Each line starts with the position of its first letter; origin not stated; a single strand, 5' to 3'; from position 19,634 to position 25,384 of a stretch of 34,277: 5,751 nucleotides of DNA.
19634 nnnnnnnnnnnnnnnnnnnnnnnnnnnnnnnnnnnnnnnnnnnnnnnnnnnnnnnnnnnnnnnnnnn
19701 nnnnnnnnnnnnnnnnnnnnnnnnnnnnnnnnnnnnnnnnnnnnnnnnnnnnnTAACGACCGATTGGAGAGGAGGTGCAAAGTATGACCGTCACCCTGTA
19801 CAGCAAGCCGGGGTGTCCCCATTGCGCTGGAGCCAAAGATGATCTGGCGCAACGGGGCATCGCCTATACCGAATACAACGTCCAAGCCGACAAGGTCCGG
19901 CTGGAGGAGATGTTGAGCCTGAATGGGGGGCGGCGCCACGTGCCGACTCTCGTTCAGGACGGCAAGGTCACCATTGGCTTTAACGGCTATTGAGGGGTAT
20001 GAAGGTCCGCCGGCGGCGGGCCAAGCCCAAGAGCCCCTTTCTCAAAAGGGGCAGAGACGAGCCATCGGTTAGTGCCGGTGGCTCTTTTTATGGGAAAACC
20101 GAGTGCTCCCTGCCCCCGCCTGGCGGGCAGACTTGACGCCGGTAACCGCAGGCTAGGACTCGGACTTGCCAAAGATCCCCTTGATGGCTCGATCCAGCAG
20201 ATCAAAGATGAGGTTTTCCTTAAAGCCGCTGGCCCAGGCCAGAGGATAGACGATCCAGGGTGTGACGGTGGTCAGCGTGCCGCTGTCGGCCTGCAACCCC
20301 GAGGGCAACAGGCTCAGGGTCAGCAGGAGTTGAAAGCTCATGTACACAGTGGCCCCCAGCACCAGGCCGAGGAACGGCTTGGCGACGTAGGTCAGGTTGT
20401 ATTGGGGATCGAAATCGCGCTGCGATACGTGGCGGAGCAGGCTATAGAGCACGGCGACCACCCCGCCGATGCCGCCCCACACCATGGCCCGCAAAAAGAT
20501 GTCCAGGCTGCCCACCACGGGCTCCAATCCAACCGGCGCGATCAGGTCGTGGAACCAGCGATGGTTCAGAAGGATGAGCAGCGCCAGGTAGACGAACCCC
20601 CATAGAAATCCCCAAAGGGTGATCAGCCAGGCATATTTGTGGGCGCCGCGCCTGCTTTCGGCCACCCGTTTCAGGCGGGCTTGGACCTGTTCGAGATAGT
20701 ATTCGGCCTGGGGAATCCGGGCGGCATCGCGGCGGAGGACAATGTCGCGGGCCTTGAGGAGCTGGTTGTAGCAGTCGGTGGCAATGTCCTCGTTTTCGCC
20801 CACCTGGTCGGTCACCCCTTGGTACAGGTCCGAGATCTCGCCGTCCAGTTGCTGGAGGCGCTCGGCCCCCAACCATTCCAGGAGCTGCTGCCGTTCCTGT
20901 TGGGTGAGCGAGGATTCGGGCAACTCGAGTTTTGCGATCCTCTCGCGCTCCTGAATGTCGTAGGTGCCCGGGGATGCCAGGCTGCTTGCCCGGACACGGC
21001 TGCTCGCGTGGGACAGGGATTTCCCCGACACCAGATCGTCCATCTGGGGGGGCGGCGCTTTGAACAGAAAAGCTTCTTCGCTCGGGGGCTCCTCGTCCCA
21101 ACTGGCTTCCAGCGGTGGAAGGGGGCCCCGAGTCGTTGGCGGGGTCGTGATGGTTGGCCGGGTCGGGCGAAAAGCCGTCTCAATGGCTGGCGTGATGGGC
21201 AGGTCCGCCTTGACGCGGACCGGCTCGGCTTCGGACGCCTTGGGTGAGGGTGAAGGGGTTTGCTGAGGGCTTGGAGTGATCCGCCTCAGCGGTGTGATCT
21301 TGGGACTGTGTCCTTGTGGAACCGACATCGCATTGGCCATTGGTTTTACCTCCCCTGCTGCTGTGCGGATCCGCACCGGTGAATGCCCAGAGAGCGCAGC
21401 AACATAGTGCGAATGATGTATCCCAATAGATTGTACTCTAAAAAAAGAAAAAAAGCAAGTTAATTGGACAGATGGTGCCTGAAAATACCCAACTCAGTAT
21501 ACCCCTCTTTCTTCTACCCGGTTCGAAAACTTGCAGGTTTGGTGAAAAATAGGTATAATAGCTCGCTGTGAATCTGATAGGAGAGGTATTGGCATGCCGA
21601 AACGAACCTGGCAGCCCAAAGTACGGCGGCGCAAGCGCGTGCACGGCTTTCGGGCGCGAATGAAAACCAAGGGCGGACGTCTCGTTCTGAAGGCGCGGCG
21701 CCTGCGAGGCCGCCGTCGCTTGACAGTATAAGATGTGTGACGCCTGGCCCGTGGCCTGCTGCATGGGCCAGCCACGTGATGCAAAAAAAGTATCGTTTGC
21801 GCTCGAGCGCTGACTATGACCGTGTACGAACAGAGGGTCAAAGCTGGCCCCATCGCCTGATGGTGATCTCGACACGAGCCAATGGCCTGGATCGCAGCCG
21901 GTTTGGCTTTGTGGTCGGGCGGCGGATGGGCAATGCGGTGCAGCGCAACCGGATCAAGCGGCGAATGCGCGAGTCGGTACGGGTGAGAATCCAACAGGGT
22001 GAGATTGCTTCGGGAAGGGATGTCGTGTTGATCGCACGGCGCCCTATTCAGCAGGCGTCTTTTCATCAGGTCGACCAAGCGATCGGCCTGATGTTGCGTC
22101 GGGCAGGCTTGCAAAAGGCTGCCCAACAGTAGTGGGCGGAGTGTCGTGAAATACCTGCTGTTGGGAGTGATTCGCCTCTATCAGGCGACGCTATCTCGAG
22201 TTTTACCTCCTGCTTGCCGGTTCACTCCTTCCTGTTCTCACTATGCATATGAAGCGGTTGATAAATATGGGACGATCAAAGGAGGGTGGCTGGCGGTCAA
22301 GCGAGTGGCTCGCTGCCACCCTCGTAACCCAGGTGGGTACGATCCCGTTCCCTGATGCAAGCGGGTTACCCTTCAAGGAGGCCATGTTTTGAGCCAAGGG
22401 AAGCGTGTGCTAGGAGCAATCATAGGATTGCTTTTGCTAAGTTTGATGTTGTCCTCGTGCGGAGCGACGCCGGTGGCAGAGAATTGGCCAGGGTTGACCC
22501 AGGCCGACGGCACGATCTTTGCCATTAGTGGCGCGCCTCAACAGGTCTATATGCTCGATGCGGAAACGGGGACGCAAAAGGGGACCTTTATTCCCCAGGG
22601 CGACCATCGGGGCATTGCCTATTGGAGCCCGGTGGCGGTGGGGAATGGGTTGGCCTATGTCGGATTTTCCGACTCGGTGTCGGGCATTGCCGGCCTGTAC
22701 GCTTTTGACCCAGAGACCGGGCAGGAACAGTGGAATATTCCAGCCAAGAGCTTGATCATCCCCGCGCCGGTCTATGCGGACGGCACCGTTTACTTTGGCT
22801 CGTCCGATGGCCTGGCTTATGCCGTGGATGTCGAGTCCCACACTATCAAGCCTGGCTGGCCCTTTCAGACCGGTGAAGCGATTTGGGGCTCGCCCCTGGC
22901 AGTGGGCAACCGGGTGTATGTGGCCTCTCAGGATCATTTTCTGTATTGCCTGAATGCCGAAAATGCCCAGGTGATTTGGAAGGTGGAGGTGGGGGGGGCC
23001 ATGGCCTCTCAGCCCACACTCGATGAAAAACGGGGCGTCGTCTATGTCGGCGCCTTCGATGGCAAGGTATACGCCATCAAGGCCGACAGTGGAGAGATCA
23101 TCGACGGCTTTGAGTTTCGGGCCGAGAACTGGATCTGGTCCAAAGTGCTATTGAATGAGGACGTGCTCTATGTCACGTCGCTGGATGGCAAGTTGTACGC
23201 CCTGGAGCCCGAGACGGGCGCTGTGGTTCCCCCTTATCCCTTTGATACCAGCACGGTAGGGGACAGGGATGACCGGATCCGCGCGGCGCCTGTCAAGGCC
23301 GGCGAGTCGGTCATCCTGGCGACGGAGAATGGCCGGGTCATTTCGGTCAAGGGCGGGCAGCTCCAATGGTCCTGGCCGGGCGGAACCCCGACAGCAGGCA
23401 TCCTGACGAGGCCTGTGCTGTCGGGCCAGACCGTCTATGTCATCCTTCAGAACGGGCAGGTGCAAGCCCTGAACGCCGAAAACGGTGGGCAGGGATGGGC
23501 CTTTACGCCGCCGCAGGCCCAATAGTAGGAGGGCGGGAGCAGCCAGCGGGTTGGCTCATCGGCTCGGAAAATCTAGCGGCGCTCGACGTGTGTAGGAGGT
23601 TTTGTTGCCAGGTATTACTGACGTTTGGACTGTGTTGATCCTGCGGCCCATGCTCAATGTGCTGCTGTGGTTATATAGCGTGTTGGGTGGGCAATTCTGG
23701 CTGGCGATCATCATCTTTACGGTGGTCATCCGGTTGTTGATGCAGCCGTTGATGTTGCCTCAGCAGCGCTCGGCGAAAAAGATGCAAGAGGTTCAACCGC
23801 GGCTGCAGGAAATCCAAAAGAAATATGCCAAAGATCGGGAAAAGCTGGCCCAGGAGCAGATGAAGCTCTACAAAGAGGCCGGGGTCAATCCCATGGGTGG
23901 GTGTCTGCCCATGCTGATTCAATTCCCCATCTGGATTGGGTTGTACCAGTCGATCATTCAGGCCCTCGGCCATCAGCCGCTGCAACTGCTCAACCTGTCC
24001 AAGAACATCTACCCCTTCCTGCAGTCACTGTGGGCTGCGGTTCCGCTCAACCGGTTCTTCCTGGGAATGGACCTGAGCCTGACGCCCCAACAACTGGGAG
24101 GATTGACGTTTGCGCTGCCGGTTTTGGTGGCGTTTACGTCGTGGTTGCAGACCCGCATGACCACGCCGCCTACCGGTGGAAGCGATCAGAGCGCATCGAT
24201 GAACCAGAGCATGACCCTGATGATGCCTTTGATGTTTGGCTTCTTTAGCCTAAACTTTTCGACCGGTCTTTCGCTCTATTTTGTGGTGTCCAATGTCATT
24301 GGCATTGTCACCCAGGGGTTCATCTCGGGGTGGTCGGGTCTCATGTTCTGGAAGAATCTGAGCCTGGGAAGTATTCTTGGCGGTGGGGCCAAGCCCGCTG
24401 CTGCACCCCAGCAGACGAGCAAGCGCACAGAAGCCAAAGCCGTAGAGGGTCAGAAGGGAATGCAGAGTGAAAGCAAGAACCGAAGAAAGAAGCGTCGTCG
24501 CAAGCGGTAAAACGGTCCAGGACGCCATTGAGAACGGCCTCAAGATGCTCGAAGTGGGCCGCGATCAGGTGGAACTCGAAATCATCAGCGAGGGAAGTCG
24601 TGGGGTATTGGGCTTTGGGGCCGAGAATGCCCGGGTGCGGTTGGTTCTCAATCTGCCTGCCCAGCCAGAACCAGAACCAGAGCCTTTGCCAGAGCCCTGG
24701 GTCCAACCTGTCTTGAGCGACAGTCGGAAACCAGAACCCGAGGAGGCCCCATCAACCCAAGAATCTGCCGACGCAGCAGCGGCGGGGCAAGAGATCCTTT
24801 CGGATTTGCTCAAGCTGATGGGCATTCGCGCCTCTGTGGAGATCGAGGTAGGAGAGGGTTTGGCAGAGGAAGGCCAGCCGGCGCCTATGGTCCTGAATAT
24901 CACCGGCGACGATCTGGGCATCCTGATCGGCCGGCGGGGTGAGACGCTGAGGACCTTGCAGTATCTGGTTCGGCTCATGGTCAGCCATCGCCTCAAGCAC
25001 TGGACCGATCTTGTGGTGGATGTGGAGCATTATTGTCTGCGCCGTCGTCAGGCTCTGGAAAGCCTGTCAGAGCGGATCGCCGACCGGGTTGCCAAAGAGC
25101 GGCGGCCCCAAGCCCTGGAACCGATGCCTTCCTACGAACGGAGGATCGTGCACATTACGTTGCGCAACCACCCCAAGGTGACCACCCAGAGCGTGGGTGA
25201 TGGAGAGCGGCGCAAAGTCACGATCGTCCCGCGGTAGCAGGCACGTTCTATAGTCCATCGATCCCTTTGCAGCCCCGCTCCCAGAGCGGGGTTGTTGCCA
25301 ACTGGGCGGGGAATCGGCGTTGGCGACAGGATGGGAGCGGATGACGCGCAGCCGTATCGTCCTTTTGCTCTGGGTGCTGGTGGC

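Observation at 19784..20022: Glutaredoxin-like ORF probably continues through TGA as selenocysteine: ...GFNGY-U-G-V-stop with a SECIS-like hairpin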

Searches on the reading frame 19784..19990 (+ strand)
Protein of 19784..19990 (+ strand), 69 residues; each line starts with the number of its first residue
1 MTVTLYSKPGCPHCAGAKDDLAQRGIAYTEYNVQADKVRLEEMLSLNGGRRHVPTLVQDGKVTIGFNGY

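Call 35: search_protein_families(library=ncbifam, proteins=[window:19784-19990:+], max_evalue=0.00001)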
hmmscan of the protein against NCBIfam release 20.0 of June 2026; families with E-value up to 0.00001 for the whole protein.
seq(69 aa): 13 families
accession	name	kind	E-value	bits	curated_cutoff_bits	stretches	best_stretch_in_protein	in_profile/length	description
NF041212.1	Uxx_star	subfamily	2e-27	95.2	66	1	3-68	1-66/70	Uxx-star family glutaredoxin-like (seleno)protein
NF041114.2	gluta_UXX_star_1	equivalog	1.1e-20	73.6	72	1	3-68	1-66/70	UXX-star selenoprotein family 1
NF047338.1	gluta_UXX_star_3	exception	1.4e-18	66.7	97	1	3-68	1-66/70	UXX-star (seleno)protein family 3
NF041211.1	gluta_UXX_star_2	equivalog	8.2e-18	64.2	100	1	3-68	1-66/71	UXX-star (seleno)protein family 2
TIGR02196.1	GlrX_YruB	hypoth_equivalog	1e-17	64.4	88.55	1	2-67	1-65/74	glutaredoxin-like protein, YruB-family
NF045501.1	HUGP_GUXX-star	exception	3.8e-16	59.3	325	1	2-68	166-232/236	HUGP/GUXX-star fusion selenoprotein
TIGR02181.1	GRX_bact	equivalog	6.4e-13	48.7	90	1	3-57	1-55/80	glutaredoxin 3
TIGR02200.1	GlrX_actino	hypoth_equivalog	2.2e-12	47.2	89.5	1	2-60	1-60/77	mycoredoxin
TIGR02190.1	GlrX-dom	hypoth_equivalog_domain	9.9e-11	41.4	99.3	1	2-63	9-68/79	glutaredoxin-family domain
NF007923.0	PRK10638.1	equivalog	1.9e-10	40.7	129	1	2-62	3-62/83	glutaredoxin 3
TIGR02194.1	GlrX_NrdH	subfamily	4.7e-08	33.1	85.75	1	3-66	1-63/72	glutaredoxin-like protein NrdH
TIGR02180.1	GRX_euk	equivalog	4.9e-06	26.7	87.25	1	3-61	1-63/84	glutaredoxin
NF002459.0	PRK01655.1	subfamily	7.1e-06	26.1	123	0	3-45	2-44/132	transcriptional regulator Spx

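Call 52: predict_structure(alignment_id=A4)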
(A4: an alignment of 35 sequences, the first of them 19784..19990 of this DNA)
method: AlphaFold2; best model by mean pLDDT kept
length: 69 residues; sequences in the alignment: 35
mean_pLDDT: 89.6   pTM: 0.78
mean pLDDT of the five models: 89.6, 88.7, 87.2, 85.9, 85.6
residues with pLDDT >= 90: 49; 70-90: 17; 50-70: 2; < 50: 1
segments of 3 or more residues with pLDDT < 50: none
pLDDT, mean of each block of 10 residues (from residue 1): 91 90 94 95 93 88 76
secondary structure, 60 per line:
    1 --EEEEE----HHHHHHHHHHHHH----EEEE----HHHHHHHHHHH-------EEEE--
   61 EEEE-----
elements in order: E3-7 H12-24 E29-32 H37-47 E55-58 E61-64

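Call 55: fold_search(model_id=the predicted structure, library=pdb)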
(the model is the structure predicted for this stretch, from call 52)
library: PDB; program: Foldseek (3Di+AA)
matches with E <= 10: 1138; with E <= 0.001: 21
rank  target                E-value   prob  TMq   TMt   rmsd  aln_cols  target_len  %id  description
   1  3ic4                  2.4e-04  1.00  0.82  0.63   1.9        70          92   26  The crystal structure of the glutaredoxin(grx-1) from Archaeoglobus fulgidus (released 2009-08-18)
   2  2khp_MODEL_1_A        2.4e-04  1.00  0.78  0.61   1.7        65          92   32  Solution structure of Glutaredoxin from Brucella melitensis (released 2009-05-05)
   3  4hs1                  2.8e-04  1.00  0.83  0.69   1.4        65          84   29  High-resolution crystal structure of Glutaredoxin like protein NrdH from Mycobacterium tuberculosis. (released 2013-06-26)
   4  4mje                  2.8e-04  1.00  0.81  0.58   1.6        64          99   26  Synechocystis sp. PCC 6803 glutaredoxin A-R27L (released 2013-12-04)
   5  3qmx                  3.0e-04  1.00  0.81  0.58   1.6        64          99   26  X-ray crystal structure of Synechocystis sp. PCC 6803 Glutaredoxin A (released 2012-01-11)
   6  4tr1_B                3.4e-04  1.00  0.80  0.62   1.5        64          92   26  Crystal structure of GSH-bound cGrx2/C15S (released 2014-10-01)
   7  7c10_B                3.4e-04  1.00  0.79  0.75   2.2        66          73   32  Dithiol cGrx1 (released 2020-11-18)
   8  7c12_A                3.4e-04  1.00  0.77  0.73   2.2        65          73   31  beta1 domain-swapped structure of monothiol cGrx1(C16S) (released 2020-11-18)
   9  4fiw                  3.7e-04  1.00  0.85  0.77   1.2        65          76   32  X-ray crystal structure of Corynebacterium glutamicum Nrdh-redoxin at 1.5A (released 2013-02-06)
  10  3grx_MODEL_1_A        3.9e-04  1.00  0.85  0.73   1.4        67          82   28  NMR STRUCTURE OF ESCHERICHIA COLI GLUTAREDOXIN 3-GLUTATHIONE MIXED DISULFIDE COMPLEX, 20 STRUCTURES (released 1999-03-30)
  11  1h75                  3.9e-04  1.00  0.83  0.76   1.9        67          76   24  Structural basis for the thioredoxin-like activity profile of the glutaredoxin-like protein NrdH-redoxin from Escherichi (released 2001-08-09)
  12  4mja                  4.2e-04  1.00  0.80  0.58   1.6        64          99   26  Synechocystis sp. PCC 6803 glutaredoxin A-A75I (released 2013-12-04)
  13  4mjc                  4.2e-04  1.00  0.81  0.58   1.6        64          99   26  Synechocystis sp. PCC 6803 glutaredoxin A - P84R (released 2014-04-30)
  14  4mjb                  4.5e-04  1.00  0.80  0.58   1.6        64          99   26  Synechocystis sp. PCC 6803 glutaredoxin A-A79S (released 2013-12-04)
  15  3zit_B                5.5e-04  1.00  0.78  0.70   2.1        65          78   32  Crystal structure of the thioredoxin-like protein BC3987 mutant T8A (released 2013-01-23)
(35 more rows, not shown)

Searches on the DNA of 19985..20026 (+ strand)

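Call 40: build_rna_model(alignment_id=A3, structure=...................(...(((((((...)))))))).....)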
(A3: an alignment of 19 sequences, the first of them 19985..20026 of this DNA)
Model R1 built from alignment A3 (19 sequences, 46 columns); structure: as given.
model positions 42; base pairs 8; branch points 0; effective number of sequences 19; information 1.028 bits per position. Calibrated on 0.2 Mb of random sequence (short: E-values are rough).
structure used (alignment columns):
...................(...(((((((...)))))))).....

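Call 41: search_with_rna_model(model_id=R1, sources=[window, L001, L002, L003, L004, L005, L006, L007, L008, L009, L010, L011, L012, L013, L014, L015, L016, L017, L018, L019, L021, L029, L034, L039, L042, L056, L081, L082, L083, L084, L085, L086, L087, L088, L089, L090, L091, L092, L093, L094, L095, L096, L102, L103], max_evalue=1)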
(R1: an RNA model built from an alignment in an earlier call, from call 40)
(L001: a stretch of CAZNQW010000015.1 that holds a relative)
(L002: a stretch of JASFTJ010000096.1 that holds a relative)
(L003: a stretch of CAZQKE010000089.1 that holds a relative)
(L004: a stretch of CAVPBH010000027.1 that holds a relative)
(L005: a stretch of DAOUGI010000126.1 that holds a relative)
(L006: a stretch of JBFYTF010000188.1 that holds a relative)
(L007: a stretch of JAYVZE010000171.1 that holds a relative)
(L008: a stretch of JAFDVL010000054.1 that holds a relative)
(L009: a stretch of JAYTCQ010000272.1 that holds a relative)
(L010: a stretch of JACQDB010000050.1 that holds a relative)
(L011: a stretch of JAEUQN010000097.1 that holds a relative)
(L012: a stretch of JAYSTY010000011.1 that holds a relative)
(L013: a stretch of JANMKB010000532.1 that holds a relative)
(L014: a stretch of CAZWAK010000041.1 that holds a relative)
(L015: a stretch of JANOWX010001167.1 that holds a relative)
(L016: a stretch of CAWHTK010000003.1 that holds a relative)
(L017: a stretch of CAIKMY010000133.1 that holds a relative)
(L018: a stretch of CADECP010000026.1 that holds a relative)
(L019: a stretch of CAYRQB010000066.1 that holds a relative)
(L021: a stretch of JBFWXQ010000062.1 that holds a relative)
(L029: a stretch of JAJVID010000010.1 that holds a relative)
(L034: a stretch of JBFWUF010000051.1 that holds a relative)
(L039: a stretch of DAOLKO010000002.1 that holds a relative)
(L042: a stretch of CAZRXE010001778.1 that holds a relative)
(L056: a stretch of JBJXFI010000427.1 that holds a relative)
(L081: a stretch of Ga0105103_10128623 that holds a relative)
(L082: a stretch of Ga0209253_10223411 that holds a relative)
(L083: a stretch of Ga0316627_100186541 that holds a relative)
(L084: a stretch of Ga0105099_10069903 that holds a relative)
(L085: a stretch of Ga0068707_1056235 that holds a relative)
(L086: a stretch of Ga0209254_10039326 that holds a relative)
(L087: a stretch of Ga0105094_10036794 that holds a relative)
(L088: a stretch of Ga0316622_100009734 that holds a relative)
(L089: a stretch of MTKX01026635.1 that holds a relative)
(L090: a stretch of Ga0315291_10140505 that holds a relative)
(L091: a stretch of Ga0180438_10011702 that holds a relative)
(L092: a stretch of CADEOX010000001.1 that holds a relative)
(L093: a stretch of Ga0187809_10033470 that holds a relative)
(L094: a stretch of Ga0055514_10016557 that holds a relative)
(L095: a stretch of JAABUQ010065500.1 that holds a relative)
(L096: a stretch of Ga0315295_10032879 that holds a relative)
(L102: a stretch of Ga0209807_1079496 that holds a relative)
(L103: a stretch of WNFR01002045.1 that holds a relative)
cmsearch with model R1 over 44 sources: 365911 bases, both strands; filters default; matches with E-value up to 1: 22.
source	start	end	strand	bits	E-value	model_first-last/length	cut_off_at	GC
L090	1275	1316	+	55.7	4.1e-11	1-42/42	no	0.71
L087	1246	1287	+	54.5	8.2e-11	1-42/42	no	0.71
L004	6196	6237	+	54.3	9.2e-11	1-42/42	no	0.74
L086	1446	1487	+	52.9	2e-10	1-42/42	no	0.67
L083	835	876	+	52.8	2.1e-10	1-42/42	no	0.67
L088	719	760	+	52.7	2.2e-10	1-42/42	no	0.74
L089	4196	4237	+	52.4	2.6e-10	1-42/42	no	0.64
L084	654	695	+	52.3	2.7e-10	1-42/42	no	0.69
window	19985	20026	+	49.2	1.5e-09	1-42/42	no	0.69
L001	6202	6243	+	49.2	1.5e-09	1-42/42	no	0.69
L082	1246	1286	+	46.6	6.6e-09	1-42/42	no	0.71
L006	2527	2568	+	46.1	8.3e-09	1-42/42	no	0.67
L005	6196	6237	+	46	9e-09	1-42/42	no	0.67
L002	3914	3955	+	46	9.2e-09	1-42/42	no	0.67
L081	1101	1142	+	44.6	2e-08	1-42/42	no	0.71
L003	6196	6236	+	43.7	3.2e-08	1-42/42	no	0.66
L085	1659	1701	+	43.1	4.6e-08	1-42/42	no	0.63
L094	545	586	+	37.8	8.6e-07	1-42/42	no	0.4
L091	3106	3150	+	34.1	6.6e-06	1-42/42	no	0.69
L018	79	127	-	15.5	0.2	1-42/42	no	0.61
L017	3957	3991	-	14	0.46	1-42/42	no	0.57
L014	3534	3564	+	13.1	0.75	1-42/42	no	0.58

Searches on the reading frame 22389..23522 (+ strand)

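Call 21: search_protein_families(library=pfam, proteins=[window:22389-23522:+], max_evalue=0.001)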
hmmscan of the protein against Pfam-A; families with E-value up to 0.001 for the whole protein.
window:22389-23522:+ (378 aa): 4 families
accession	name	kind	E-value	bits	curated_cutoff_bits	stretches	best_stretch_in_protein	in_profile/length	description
PF13570.13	Beta-prop_ACSF4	-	7e-34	118.1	133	3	157-279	43-167/329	Beta-alanine-activating enzyme, beta-propeller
PF13360.13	PQQ_2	-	5.5e-31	108.4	27.6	3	224-370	2-142/233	Outer membrane protein assembly factor BamB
PF01011.28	PQQ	-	2.6e-15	56.6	26.7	0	167-222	51-106/595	Glucose/ethanol/alcohol dehydrogenase, beta-propeller domain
PF23414.1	Beta-prop_EML_2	-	0.00036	20.4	90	0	175-271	12-107/266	Echinoderm microtubule-associated protein second beta-propeller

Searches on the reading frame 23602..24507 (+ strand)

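Call 21: search_protein_families(library=pfam, proteins=[window:23602-24507:+], max_evalue=0.001)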
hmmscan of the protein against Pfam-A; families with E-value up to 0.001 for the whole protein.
window:23602-24507:+ (302 aa): 1 family
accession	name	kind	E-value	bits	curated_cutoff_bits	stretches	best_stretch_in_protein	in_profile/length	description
PF02096.25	60KD_IMP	-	1.6e-54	184.7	35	1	33-241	2-161/163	60Kd inner membrane protein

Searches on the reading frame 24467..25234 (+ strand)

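Call 21: search_protein_families(library=pfam, proteins=[window:24467-25234:+], max_evalue=0.001)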
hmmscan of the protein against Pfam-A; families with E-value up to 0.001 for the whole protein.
window:24467-25234:+ (256 aa): 3 families
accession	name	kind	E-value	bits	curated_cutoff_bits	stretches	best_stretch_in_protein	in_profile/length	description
PF01424.28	R3H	-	1.3e-18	67.2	26.8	1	196-254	2-59/60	R3H domain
PF14804.11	Jag_N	-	5.5e-17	62.4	25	1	13-59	2-48/50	Jag N-terminus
PF13083.13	KH_KhpA-B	-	1.7e-10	41.1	32.1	1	109-175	2-65/73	KhpA/KhpB, KH domain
